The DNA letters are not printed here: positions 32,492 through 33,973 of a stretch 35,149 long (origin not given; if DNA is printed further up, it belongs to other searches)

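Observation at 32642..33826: Single polypeptide fusing a CheW coupling domain to a CheZ-type CheY-P phosphatase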

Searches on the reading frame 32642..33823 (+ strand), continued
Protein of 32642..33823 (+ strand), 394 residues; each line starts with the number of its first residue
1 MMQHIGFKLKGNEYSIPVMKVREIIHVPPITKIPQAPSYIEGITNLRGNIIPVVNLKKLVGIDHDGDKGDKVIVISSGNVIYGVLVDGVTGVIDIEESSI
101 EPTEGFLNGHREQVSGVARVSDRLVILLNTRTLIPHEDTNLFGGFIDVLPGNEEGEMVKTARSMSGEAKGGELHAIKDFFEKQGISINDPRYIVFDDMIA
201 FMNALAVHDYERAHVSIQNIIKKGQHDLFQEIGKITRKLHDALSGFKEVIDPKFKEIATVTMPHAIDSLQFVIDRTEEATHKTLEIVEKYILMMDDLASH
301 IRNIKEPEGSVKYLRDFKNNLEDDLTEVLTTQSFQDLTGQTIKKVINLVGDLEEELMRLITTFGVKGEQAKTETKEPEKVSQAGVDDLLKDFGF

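Call 40: find_encoding_contigs(protein=P0077, flank=10000, max_places=1)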
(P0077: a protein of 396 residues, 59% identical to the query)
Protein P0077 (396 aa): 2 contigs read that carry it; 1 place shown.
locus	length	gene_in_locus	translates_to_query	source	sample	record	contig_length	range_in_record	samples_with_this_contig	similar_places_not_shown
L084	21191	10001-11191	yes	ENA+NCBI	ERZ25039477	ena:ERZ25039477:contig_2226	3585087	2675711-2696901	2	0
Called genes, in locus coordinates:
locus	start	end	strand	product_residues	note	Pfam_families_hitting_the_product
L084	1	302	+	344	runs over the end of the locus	PF01312:Bac_export_2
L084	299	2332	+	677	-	PF00771:FHIPEP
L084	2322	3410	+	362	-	PF00448:SRP54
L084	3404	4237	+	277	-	PF00142:Fer4_NifH, PF01656:CbiA, PF02374:ArsA_ATPase (weak), PF10609:ParA, PF13614:AAA_31, PF10609:ParA (weak)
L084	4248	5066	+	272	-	PF04542:Sigma70_r2, PF04539:Sigma70_r3, PF08281:Sigma70_r4_2, PF04545:Sigma70_r4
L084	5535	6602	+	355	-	PF01602:Adaptin_N (weak), PF02985:HEAT (faint), PF03130:HEAT_PBS (faint), PF12717:Cnd1 (faint), PF13513:HEAT_EZ (faint), PF23227:HEAT_MROH2B_C (faint), PF13646:HEAT_2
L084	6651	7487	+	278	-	PF03705:CheR_N, PF01739:CheR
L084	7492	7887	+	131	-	PF00072:Response_reg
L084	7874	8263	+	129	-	PF00072:Response_reg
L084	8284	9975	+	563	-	PF01627:Hpt, PF02895:H-kinase_dim, PF02518:HATPase_c, PF01584:CheW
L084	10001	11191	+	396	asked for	PF01584:CheW, PF04344:CheZ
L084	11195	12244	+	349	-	PF00072:Response_reg, PF01339:CheB_methylest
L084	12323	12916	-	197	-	PF02663:FmdE, PF23475:zf-Tbcl_FmdE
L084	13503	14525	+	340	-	PF13510:Fer2_4, PF00037:Fer4 (faint), PF13237:Fer4_10 (faint), PF12797:Fer4_2 (weak), PF12837:Fer4_6 (weak), PF12838:Fer4_7 (weak), PF04879:Molybdop_Fe4S4, PF00384:Molybdopterin, +1 more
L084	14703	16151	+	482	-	PF00384:Molybdopterin, PF01568:Molydop_binding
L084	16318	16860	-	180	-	PF13350:Y_phosphatase3 (weak), PF22741:PTP-NADK, PF22784:PTP-SAK (weak), PF22785:Tc-R-P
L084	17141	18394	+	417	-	PF12704:MacB_PCD, PF02687:FtsX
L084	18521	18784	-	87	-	PF01312:Bac_export_2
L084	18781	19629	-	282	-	PF02120:Flg_hook (weak)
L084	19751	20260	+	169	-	PF01584:CheW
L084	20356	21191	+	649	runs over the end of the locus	PF00672:HAMP, PF00015:MCPsignal, PF13682:CZB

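Call 45: find_homologous_proteins(query=L084:19751-20257:+, max_evalue=1e-10)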
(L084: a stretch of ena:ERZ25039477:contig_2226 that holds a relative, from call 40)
Query L084:19751-20257:+ (169 aa): 7995 proteins with E <= 1e-10 among 8000 candidates; the best 120 are listed.
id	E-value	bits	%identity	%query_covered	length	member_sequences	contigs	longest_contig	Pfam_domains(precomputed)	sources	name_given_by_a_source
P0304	9.6e-84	297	94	90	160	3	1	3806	PF01584.25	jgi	jgi:purine-binding chemotaxis protein CheW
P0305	7.0e-72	258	89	75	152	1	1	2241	PF01584.25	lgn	-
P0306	3.1e-71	256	81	89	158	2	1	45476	PF01584.25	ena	-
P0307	1.7e-70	254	79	89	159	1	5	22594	PF01584.25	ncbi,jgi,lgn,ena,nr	ncbi:MAG: chemotaxis protein CheW [Nitrospirae bacterium]|jgi:purine-binding chemotaxis protein CheW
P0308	8.9e-70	252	81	88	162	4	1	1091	PF01584.25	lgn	-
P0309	1.3e-69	251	79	89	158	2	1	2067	PF01584.25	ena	-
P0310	1.4e-69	251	77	89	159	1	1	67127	PF01584.25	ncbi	-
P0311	3.7e-69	250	78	90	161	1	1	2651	PF01584.25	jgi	jgi:purine-binding chemotaxis protein CheW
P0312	7.0e-69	249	77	93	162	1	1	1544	PF01584.25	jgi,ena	-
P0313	8.7e-69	248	79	89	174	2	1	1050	PF01584.25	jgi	jgi:purine-binding chemotaxis protein CheW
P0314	1.1e-68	248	77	89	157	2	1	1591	PF01584.25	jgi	jgi:purine-binding chemotaxis protein CheW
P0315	1.9e-68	247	80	85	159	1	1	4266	PF01584.25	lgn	-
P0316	3.4e-68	246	76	90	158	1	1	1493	PF01584.25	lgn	-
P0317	3.5e-68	246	85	82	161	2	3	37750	PF01584.25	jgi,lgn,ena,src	-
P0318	4.8e-68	246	76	90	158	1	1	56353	PF01584.25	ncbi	-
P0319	6.7e-68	245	79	89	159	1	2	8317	PF01584.25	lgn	-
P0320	1.1e-67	245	78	90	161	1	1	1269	PF01584.25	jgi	jgi:purine-binding chemotaxis protein CheW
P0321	6.0e-67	242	82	83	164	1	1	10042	PF01584.25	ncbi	-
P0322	8.9e-67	242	82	85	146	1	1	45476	PF01584.25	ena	-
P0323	9.8e-67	242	82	85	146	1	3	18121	PF01584.25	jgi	-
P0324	1.1e-66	241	78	87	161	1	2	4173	PF01584.25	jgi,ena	-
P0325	1.2e-66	241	79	78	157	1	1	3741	PF01584.25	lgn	-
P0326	1.9e-66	241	81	85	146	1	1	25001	PF01584.25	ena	-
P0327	3.0e-66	240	73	93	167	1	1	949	PF01584.25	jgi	-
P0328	4.4e-66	240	84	76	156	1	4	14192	PF01584.25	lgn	-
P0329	5.9e-66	239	76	85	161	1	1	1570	PF01584.25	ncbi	-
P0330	6.8e-66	239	76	79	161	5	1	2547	PF01584.25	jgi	jgi:purine-binding chemotaxis protein CheW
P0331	9.8e-66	238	77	88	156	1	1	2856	PF01584.25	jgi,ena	-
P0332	2.5e-65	237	80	89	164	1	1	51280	PF01584.25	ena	-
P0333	3.0e-65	237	74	79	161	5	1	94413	PF01584.25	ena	-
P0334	4.0e-65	236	77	89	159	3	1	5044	PF01584.25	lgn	-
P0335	6.0e-65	236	80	84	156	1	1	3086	PF01584.25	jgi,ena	-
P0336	8.5e-65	235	80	84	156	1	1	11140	PF01584.25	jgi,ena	-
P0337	1.6e-64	234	72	92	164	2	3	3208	PF01584.25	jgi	jgi:purine-binding chemotaxis protein CheW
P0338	1.7e-64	234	75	88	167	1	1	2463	PF01584.25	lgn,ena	-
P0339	1.8e-64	234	80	84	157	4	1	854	PF01584.25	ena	-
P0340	2.1e-64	234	71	93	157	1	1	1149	PF01584.25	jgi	jgi:purine-binding chemotaxis protein CheW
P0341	5.2e-64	233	80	84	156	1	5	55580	PF01584.25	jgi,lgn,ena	-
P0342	7.4e-64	232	77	87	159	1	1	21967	PF01584.25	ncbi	ncbi:MAG: chemotaxis protein CheW [Nitrospirota bacterium]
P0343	1.0e-63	232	76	78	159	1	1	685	PF01584.25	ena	-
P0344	2.6e-63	231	72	90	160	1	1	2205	PF01584.25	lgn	-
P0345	1.3e-62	228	72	77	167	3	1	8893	PF01584.25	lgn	-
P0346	5.6e-62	226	72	89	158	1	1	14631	PF01584.25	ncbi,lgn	-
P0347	1.1e-61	225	75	76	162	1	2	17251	PF01584.25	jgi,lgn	jgi:purine-binding chemotaxis protein CheW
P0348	1.8e-61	225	71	86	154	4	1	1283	PF01584.25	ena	-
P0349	2.1e-61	224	68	89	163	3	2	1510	PF01584.25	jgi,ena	-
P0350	2.4e-61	224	77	70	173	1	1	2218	PF01584.25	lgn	-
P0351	9.7e-61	222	74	85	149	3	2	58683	PF01584.25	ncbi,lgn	-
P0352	1.4e-60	222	70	77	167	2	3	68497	PF01584.25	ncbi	-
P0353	2.1e-60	221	73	79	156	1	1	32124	PF01584.25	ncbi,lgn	ncbi:MAG: chemotaxis protein CheW [Thermodesulfovibrionales bacterium]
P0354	2.3e-60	221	74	88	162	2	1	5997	PF01584.25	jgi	jgi:purine-binding chemotaxis protein CheW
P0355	2.6e-60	221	71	77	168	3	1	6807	PF01584.25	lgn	-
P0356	2.6e-60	221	78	73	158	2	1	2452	PF01584.25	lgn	-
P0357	3.5e-60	220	71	76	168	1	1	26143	PF01584.25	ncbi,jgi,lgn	-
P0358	4.2e-60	220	67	92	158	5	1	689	PF01584.25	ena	-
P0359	4.4e-60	220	74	78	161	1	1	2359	PF01584.25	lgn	-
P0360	5.5e-60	220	67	92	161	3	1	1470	PF01584.25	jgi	jgi:purine-binding chemotaxis protein CheW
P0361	8.1e-60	219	72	79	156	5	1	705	PF01584.25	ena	-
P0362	1.0e-59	219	68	91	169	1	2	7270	PF01584.25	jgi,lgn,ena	-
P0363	1.2e-59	219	72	76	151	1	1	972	PF01584.25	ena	-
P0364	1.9e-59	218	70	77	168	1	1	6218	PF01584.25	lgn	-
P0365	2.7e-59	217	72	76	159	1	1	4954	PF01584.25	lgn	-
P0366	2.7e-59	217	71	76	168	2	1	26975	PF01584.25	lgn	-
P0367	2.7e-59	217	74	85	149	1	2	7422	PF01584.25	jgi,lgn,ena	-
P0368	3.4e-59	217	67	91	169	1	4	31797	PF01584.25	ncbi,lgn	-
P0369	3.4e-59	217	65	94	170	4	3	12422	PF01584.25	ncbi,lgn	-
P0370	4.2e-59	217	71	79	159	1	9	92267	PF01584.25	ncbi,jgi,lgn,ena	ncbi:MAG: chemotaxis protein CheW [Thermodesulfovibrionales bacterium]|jgi:purine-binding chemotaxis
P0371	4.8e-59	217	66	92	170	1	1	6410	PF01584.25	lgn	-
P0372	4.8e-59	217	73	76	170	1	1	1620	PF01584.25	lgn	-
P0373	4.9e-59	217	72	74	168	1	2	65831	PF01584.25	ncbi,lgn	-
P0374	5.8e-59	216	75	81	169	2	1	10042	PF01584.25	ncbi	-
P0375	6.5e-59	216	70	86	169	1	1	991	PF01584.25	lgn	-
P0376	6.5e-59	216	69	78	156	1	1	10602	PF01584.25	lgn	-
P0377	8.7e-59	216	71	76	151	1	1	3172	PF01584.25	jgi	-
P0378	1.1e-58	215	72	85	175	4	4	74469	PF01584.25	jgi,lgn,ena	jgi:purine-binding chemotaxis protein CheW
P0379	1.2e-58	215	66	91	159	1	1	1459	PF01584.25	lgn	-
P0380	1.4e-58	215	71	79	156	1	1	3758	PF01584.25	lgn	-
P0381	1.6e-58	215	74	82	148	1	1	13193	PF01584.25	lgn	-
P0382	1.6e-58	215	71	79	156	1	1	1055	PF01584.25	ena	-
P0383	2.1e-58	215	71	79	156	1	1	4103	PF01584.25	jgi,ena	-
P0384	2.1e-58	215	71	76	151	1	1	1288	PF01584.25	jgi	-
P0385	2.5e-58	214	73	74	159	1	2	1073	PF01584.25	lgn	-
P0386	2.5e-58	214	71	76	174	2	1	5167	PF01584.25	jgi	jgi:purine-binding chemotaxis protein CheW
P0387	2.5e-58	214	65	88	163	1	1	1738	PF01584.25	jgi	jgi:purine-binding chemotaxis protein CheW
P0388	2.6e-58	214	68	86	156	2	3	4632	PF01584.25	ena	-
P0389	2.7e-58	214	71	79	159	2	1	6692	PF01584.25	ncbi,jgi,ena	ncbi:MAG: chemotaxis protein CheW [Thermodesulfovibrionales bacterium]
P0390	3.4e-58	214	71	79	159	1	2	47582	PF01584.25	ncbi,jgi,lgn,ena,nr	ncbi:MAG TPA: chemotaxis protein CheW [Thermodesulfovibrionales bacterium]|jgi:purine-binding chemot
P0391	3.5e-58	214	71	76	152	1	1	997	PF01584.25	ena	-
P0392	3.6e-58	214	70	79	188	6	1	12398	PF01584.25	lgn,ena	-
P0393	3.7e-58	214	71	76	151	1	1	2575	PF01584.25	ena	-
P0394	4.8e-58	213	72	85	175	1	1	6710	PF01584.25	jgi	jgi:purine-binding chemotaxis protein CheW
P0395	5.2e-58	213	74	81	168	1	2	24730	PF01584.25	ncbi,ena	ncbi:MAG: chemotaxis protein CheW [Thermodesulfovibrionales bacterium]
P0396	7.5e-58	213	66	90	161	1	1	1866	PF01584.25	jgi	jgi:purine-binding chemotaxis protein CheW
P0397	7.8e-58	213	71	79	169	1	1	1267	PF01584.25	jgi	jgi:purine-binding chemotaxis protein CheW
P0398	7.8e-58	213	73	74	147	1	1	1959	PF01584.25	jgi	-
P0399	1.3e-57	212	68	86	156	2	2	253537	PF01584.25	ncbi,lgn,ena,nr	ncbi:MAG: chemotaxis protein CheW [Nitrospiraceae bacterium]|nr:chemotaxis protein CheW [Nitrospirac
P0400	1.5e-57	212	71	76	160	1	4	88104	PF01584.25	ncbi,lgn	-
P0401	1.8e-57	212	73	72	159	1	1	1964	PF01584.25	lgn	-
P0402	1.9e-57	211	72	75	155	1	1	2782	PF01584.25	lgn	-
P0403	2.2e-57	211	70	85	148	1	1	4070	PF01584.25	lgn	-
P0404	2.4e-57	211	67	87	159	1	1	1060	PF01584.25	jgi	jgi:purine-binding chemotaxis protein CheW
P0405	4.2e-57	210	66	78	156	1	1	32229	PF01584.25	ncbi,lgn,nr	ncbi:MAG: chemotaxis protein CheW [Nitrospirae bacterium]|nr:chemotaxis protein CheW [Nitrospirota b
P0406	5.6e-57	210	70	85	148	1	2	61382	PF01584.25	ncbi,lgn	-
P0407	1.1e-56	209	71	83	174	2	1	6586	PF01584.25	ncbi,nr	ncbi:MAG TPA: chemotaxis protein CheW [Thermodesulfovibrionales bacterium]|nr:chemotaxis protein Che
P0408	1.5e-56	209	70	85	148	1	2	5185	PF01584.25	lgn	-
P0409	1.5e-56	209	71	86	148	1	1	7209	PF01584.25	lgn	-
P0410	1.9e-56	208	73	82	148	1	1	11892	PF01584.25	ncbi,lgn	ncbi:MAG: chemotaxis protein CheW [Thermodesulfovibrionales bacterium]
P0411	4.6e-56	207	70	79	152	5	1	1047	PF01584.25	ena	-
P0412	7.2e-56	206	70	85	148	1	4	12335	PF01584.25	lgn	-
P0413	7.6e-56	206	70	85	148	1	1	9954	PF01584.25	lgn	-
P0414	8.9e-56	206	70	85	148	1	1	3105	PF01584.25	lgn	-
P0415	1.1e-55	206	67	79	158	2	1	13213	PF01584.25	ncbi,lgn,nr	ncbi:MAG: chemotaxis protein CheW [Smithellaceae bacterium]|nr:chemotaxis protein CheW [Smithellacea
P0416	1.2e-55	206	69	83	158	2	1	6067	PF01584.25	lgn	-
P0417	1.5e-55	205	75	79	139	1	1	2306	PF01584.25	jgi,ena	-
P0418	1.8e-55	205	67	83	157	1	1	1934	PF01584.25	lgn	-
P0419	2.2e-55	205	68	85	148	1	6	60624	PF01584.25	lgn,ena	-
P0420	3.1e-55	204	72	82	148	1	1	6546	PF01584.25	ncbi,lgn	ncbi:MAG: chemotaxis protein CheW [Thermodesulfovibrionales bacterium]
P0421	3.1e-55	204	65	89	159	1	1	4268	PF01584.25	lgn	-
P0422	3.9e-55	204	68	85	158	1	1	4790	PF01584.25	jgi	jgi:purine-binding chemotaxis protein CheW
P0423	5.2e-55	204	68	77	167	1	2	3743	PF01584.25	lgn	-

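Call 48: find_encoding_contigs(protein=P0255, flank=8000, max_places=1)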
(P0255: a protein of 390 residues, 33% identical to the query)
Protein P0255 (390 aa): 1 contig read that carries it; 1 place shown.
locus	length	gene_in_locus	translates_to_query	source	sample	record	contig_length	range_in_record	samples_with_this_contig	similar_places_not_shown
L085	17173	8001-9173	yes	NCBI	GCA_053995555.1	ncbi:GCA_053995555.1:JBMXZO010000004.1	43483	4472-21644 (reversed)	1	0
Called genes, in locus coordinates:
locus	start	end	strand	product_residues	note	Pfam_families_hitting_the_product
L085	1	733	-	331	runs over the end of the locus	PF02706:Wzz, PF13807:GNVR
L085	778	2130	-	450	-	PF08668:HDOD (faint), PF01966:HD (weak), PF13487:HD_5, PF01966:HD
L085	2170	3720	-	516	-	PF02518:HATPase_c, PF13589:HATPase_c_3, PF01119:DNA_mis_repair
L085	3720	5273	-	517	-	PF00884:Sulfatase, PF01663:Phosphodiest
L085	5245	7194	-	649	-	PF25255:WHD_RNase_II, PF00773:RNB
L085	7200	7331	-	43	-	-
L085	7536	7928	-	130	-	PF00072:Response_reg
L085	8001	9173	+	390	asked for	PF01584:CheW, PF04344:CheZ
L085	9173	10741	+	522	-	PF28550:DUF8436, PF07992:Pyr_redox_2 (faint), PF01266:DAO (faint), PF01494:FAD_binding_3 (faint), PF03486:HI0933_like (weak), PF13738:Pyr_redox_3 (faint), PF21688:FAD-depend_C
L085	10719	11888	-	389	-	PF00155:Aminotran_1_2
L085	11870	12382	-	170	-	PF01584:CheW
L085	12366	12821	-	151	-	PF01584:CheW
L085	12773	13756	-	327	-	PF01739:CheR, PF07719:TPR_2 (faint), PF00515:TPR_1 (faint), PF16918:PknG_TPR (weak), PF13432:TPR_16 (weak), PF14559:TPR_19 (faint)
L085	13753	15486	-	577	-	PF01467:CTP_transf_like, PF04389:Peptidase_M28 (weak), PF01546:Peptidase_M20, PF07687:M20_dimer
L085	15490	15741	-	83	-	PF01016:Ribosomal_L27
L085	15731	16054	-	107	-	PF00829:Ribosomal_L21p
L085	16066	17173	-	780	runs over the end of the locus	PF02190:LON_substr_bdg, PF00004:AAA, PF07728:AAA_5, PF22667:Lon_lid, PF05362:Lon_C, PF13541:ChlI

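Call 49: find_encoding_contigs(protein=P0280, flank=8000, max_places=1)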
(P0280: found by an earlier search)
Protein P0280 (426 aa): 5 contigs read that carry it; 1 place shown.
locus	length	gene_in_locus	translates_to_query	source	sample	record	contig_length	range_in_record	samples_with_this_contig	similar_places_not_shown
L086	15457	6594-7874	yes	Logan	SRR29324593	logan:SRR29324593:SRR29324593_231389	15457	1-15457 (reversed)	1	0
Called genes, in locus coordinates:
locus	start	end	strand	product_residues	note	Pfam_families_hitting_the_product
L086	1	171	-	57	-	?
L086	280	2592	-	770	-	PF00672:HAMP, PF00015:MCPsignal, PF01814:Hemerythrin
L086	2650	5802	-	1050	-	PF01627:Hpt, PF02895:H-kinase_dim, PF02518:HATPase_c, PF01584:CheW, PF00072:Response_reg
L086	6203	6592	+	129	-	PF00072:Response_reg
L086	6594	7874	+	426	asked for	PF01584:CheW, PF04344:CheZ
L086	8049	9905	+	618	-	PF01627:Hpt, PF02895:H-kinase_dim, PF02518:HATPase_c, PF01584:CheW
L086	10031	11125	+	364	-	PF00072:Response_reg, PF01339:CheB_methylest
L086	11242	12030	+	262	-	PF20560:MotA_N, PF01618:MotA_ExbB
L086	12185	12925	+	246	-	PF13677:MotB_plug, PF00691:OmpA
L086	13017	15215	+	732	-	PF13675:PilJ (weak), PF00990:GGDEF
